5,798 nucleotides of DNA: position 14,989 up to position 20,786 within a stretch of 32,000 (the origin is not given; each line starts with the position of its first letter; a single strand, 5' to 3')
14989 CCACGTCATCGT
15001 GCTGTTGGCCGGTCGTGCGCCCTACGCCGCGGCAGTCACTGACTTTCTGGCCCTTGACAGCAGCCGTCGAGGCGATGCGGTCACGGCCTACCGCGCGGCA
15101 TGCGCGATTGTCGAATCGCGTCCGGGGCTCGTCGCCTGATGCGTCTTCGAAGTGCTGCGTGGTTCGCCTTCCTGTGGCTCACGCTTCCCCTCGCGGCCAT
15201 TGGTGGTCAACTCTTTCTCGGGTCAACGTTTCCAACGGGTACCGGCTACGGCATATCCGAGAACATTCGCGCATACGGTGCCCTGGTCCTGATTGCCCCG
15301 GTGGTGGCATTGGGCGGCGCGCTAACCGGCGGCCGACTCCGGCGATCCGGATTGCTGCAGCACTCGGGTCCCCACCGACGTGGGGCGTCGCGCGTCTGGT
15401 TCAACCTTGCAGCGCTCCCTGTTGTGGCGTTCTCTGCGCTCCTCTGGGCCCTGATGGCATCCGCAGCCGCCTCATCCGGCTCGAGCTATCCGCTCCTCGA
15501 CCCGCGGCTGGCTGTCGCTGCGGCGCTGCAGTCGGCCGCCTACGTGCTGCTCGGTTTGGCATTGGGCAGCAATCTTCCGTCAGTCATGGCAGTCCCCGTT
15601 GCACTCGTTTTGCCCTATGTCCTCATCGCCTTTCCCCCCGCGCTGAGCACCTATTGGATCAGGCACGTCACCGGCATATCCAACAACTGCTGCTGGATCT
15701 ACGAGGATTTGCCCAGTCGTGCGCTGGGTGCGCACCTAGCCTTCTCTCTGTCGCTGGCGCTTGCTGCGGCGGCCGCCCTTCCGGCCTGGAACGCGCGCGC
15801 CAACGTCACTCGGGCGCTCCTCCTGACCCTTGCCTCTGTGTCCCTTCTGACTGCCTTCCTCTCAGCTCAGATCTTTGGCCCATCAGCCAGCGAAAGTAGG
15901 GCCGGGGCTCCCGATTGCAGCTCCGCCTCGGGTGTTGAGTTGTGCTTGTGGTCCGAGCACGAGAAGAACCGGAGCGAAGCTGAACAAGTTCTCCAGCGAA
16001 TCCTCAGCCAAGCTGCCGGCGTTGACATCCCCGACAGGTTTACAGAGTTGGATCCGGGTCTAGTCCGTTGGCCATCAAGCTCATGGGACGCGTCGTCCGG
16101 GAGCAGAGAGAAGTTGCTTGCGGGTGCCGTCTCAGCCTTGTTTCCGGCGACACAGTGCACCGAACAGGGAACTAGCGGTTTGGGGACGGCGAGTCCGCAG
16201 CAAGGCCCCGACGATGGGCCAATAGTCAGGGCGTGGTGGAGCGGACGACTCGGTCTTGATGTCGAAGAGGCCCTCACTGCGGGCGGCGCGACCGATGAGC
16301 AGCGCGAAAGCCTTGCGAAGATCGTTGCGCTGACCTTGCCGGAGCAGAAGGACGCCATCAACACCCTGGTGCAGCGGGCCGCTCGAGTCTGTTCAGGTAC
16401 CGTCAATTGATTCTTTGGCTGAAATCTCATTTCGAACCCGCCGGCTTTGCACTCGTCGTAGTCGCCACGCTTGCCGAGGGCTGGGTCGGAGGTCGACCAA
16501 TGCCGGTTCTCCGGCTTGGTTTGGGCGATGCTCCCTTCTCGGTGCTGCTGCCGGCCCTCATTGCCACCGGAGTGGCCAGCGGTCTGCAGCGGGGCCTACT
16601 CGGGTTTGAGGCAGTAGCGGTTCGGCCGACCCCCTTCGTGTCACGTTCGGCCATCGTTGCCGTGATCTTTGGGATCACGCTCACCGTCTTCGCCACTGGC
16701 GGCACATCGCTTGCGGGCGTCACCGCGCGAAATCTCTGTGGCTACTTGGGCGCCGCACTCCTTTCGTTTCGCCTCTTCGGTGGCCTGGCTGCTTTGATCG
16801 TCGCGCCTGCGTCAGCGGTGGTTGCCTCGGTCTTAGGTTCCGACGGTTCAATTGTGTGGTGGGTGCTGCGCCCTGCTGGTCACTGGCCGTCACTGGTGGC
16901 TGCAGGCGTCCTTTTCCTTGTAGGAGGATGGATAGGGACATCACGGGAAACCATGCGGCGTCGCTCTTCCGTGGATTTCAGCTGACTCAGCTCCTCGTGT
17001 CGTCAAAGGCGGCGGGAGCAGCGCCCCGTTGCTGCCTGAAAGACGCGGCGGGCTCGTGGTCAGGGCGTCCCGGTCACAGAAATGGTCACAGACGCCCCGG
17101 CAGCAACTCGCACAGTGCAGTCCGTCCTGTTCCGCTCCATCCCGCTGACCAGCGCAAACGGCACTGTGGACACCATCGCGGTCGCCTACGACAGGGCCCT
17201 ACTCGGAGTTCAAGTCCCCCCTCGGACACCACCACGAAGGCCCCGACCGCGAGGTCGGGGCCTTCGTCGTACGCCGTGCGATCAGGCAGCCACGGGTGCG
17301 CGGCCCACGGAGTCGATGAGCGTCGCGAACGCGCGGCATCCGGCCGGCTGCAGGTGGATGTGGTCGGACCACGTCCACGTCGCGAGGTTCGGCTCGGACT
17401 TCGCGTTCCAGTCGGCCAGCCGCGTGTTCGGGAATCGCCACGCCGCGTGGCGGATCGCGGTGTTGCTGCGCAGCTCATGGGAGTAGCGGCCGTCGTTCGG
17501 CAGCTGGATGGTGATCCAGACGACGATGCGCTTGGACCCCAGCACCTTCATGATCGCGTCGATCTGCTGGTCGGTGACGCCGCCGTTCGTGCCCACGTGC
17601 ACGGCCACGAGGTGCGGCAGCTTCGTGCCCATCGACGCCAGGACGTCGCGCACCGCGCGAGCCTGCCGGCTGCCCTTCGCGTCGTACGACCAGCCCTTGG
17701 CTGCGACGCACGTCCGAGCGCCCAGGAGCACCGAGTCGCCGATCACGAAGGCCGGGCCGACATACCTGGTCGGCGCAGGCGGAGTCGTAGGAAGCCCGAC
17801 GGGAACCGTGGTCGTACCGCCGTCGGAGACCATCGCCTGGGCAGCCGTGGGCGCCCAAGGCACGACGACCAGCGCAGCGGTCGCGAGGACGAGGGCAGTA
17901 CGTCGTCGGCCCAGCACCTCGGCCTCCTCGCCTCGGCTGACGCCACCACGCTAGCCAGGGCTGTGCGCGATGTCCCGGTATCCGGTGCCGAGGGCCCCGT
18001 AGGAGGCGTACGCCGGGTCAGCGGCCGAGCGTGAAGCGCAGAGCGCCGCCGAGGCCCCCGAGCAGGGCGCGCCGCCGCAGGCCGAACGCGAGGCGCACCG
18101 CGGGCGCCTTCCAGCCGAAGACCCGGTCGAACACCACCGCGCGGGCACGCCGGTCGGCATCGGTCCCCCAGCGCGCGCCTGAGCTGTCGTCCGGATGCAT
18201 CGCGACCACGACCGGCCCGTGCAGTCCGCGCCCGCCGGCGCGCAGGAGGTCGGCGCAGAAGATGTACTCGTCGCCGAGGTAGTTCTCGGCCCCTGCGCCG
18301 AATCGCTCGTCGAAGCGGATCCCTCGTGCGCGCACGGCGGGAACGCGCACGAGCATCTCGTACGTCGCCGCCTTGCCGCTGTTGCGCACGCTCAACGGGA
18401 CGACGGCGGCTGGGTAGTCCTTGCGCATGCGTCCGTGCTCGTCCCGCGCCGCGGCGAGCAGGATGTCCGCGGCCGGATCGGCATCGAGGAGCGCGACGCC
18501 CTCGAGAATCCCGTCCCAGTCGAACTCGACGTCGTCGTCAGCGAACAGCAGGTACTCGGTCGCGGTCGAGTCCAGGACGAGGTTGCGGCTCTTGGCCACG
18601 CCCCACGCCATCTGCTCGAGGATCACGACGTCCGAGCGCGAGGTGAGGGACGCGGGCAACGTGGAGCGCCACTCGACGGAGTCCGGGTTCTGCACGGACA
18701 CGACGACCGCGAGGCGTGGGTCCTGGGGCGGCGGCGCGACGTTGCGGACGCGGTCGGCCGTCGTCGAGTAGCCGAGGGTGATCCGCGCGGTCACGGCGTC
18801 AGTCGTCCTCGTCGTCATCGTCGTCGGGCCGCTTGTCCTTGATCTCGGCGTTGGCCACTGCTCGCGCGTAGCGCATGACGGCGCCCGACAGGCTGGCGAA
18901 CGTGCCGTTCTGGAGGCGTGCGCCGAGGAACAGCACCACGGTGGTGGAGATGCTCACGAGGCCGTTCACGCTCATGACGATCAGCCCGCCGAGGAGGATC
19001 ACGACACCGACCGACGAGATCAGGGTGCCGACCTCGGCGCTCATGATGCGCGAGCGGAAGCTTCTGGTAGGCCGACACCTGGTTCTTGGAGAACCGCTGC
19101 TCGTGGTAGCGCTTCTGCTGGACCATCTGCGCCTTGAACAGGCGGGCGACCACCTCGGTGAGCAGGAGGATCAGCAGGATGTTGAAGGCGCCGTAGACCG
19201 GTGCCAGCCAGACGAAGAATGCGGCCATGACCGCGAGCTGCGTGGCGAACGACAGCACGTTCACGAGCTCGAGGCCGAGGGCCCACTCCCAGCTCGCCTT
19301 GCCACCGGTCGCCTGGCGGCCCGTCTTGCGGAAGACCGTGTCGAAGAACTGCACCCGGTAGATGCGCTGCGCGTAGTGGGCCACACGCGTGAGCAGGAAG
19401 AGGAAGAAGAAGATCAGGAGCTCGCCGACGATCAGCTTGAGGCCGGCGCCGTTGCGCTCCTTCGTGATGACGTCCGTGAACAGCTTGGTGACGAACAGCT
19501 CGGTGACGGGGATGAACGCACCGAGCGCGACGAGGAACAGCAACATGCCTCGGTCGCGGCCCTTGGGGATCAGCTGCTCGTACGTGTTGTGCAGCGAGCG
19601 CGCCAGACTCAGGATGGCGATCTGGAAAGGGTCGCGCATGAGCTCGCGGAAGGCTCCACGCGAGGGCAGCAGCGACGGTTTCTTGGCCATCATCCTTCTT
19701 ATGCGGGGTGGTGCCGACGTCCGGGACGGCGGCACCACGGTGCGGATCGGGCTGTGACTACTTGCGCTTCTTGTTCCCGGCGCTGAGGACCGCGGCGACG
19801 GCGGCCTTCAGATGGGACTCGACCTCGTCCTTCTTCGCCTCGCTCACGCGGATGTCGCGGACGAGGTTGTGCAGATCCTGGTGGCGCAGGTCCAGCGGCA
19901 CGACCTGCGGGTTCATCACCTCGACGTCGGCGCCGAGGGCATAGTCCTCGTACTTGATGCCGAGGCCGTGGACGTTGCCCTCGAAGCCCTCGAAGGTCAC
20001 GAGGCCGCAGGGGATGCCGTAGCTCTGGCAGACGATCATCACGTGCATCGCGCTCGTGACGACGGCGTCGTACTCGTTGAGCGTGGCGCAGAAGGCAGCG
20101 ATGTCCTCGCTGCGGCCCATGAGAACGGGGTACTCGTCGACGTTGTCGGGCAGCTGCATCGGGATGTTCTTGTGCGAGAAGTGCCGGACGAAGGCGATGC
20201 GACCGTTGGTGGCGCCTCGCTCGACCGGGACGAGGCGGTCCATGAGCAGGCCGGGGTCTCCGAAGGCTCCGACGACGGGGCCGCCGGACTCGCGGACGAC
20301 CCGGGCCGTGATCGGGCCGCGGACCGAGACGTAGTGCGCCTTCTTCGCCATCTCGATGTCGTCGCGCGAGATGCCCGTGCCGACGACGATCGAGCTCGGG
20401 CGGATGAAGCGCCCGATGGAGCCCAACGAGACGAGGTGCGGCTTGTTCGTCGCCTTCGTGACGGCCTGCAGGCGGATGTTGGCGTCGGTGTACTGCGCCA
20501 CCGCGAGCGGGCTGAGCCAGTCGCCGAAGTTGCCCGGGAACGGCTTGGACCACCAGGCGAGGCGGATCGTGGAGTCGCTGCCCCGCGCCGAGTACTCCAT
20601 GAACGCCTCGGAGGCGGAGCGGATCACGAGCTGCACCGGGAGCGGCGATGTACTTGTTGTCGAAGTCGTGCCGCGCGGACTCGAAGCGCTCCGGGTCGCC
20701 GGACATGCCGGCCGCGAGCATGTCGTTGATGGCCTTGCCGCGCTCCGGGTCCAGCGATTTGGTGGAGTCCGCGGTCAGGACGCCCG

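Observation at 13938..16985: Translationally coupled four-gene cargo operon (secreted protein, ABC ATPase, two atypical membrane proteins) with no recognisable function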

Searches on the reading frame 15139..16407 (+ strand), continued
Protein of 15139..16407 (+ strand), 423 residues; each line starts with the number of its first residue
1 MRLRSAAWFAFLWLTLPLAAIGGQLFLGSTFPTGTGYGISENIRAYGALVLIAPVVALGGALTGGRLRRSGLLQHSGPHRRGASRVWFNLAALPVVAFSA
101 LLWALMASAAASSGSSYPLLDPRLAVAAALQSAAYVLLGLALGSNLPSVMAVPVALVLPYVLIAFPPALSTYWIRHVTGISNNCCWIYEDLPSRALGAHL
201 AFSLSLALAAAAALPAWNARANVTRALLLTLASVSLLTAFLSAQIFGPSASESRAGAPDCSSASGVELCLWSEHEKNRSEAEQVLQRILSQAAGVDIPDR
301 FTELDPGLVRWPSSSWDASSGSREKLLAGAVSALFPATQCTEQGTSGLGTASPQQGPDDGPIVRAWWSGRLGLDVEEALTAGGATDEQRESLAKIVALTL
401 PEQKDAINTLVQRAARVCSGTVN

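Call 99: search_protein_families(library=pfam, alignment_id=A3, max_evalue=10)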
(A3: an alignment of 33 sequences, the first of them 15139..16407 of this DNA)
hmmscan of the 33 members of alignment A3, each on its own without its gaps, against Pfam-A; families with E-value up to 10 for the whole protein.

A. member 1, window:15139-16407:+ (423 aa): 1 family
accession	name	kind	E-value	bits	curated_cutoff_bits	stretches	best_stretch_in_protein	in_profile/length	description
PF23866.1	DUF7224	-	0.00048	20.6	27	1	269-404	2-130/143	Domain of unknown function (DUF7224)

B. families by the number of members that match (of 33 scanned): 21 families
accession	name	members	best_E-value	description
PF23866.1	DUF7224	30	6.7e-35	Domain of unknown function (DUF7224)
PF20172.3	DUF6538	1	0.0051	Domain of unknown function (DUF6538)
PF09527.15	ATPase_gene1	1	0.011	Putative F0F1-ATPase subunit Ca2+/Mg2+ transporter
PF12698.13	ABC2_membrane_3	1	0.012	ABC-2 family transporter protein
PF07214.17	DUF1418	1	0.045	Protein of unknown function (DUF1418)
PF07470.19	Glyco_hydro_88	1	0.057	Glycosyl Hydrolase Family 88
PF22554.1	Chap-C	1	0.059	TY-Chap C-terminal domain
PF06472.20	ABC_membrane_2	1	0.063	ABC transporter transmembrane region 2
PF00001.26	7tm_1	1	0.073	7 transmembrane receptor (rhodopsin family)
PF24894.1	Hexapep_GlmU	1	0.12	GlmU-like, C-terminal hexapeptide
PF05628.17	Borrelia_P13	1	0.13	Borrelia membrane protein P13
PF17461.7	DUF5423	1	0.14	Family of unknown function (DUF5423)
PF11034.13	Grg1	1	0.14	Glucose-repressible protein Grg1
PF07178.16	TraL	1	0.33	TraL protein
PF02392.22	Ycf4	1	0.4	Ycf4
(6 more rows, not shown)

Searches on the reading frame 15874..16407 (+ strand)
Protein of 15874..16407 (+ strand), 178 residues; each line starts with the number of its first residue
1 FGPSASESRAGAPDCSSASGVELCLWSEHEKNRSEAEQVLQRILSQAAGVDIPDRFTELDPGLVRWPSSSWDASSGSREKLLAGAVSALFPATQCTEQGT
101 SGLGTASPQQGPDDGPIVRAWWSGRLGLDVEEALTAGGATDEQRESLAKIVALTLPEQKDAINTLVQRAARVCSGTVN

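Call 79: search_solved_structures(query=A8, max_evalue=10)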
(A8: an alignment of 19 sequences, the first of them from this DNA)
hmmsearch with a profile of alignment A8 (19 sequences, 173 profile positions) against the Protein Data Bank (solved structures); distinct sequences matched with E-value up to 10: 1.
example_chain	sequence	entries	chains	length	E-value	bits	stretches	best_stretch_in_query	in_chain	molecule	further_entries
7vcf_I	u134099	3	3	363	0.024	17.9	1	64-160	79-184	Toc39 | Ctap4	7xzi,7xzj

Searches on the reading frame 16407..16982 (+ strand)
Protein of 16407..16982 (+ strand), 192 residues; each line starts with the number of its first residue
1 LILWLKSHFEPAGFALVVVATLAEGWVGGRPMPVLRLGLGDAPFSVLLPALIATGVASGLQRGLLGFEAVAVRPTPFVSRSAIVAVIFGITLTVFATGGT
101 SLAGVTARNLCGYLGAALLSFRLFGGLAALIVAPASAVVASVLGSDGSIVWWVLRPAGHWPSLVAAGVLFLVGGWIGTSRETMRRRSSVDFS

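Call 6: search_protein_families(library=pfam, proteins=[window:16407-16982:+], max_evalue=1)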
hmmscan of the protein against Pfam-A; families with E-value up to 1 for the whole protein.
window:16407-16982:+ (192 aa): 0 families

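Call 7: search_protein_families(library=ncbifam, proteins=[window:16407-16982:+], max_evalue=1)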
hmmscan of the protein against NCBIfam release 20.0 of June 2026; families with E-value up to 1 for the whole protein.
window:16407-16982:+ (192 aa): 0 families

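Call 53: search_protein_families(library=pfam, alignment_id=A5, max_evalue=10)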
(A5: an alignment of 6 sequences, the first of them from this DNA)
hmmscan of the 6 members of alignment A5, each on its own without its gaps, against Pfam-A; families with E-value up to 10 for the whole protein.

A. member 1, seq(192 aa): 0 families

B. families by the number of members that match (of 6 scanned): 2 families
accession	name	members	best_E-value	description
PF02076.21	STE3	1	0.0089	Pheromone A receptor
PF09843.14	DUF2070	1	3.3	Predicted membrane protein (DUF2070)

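Call 55: search_protein_families(library=padloc, proteins=[window:16407-16982:+], max_evalue=0.01)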
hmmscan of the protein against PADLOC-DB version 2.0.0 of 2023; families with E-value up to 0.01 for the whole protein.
window:16407-16982:+ (192 aa): 0 families

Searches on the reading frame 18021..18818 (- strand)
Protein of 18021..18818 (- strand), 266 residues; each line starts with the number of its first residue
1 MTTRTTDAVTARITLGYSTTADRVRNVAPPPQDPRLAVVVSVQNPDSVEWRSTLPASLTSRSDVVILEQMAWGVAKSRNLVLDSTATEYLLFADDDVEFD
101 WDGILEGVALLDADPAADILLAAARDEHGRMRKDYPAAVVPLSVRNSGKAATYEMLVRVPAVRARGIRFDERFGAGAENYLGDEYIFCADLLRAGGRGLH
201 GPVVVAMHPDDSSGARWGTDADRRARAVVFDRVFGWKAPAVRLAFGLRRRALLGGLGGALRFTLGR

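Call 23: search_protein_families(library=pfam, proteins=[window:18021-18818:-], max_evalue=0.001)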
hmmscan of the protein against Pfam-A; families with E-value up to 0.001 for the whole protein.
window:18021-18818:- (266 aa): 1 family
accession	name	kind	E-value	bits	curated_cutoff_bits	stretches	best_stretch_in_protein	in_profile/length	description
PF00535.33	Glycos_transf_2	-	0.00031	21.1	23.3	1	70-125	62-117/168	Glycosyl transferase family 2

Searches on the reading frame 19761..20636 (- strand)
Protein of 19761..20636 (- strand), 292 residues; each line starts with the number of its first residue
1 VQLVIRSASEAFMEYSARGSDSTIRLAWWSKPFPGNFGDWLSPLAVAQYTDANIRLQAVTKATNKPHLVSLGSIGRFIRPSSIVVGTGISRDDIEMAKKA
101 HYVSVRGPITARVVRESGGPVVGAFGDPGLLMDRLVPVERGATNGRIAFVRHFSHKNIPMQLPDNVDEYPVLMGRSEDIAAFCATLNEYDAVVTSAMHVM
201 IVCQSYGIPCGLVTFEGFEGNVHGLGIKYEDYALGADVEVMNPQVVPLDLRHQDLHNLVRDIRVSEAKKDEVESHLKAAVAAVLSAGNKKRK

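Call 23: search_protein_families(library=pfam, proteins=[window:19761-20636:-], max_evalue=0.001)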
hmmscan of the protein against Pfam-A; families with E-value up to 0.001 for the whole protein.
window:19761-20636:- (292 aa): 1 family
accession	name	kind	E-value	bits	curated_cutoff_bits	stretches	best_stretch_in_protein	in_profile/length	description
PF04230.19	PS_pyruv_trans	-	3.5e-09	37.4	25.3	1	82-210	97-273/280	Polysaccharide pyruvyl transferase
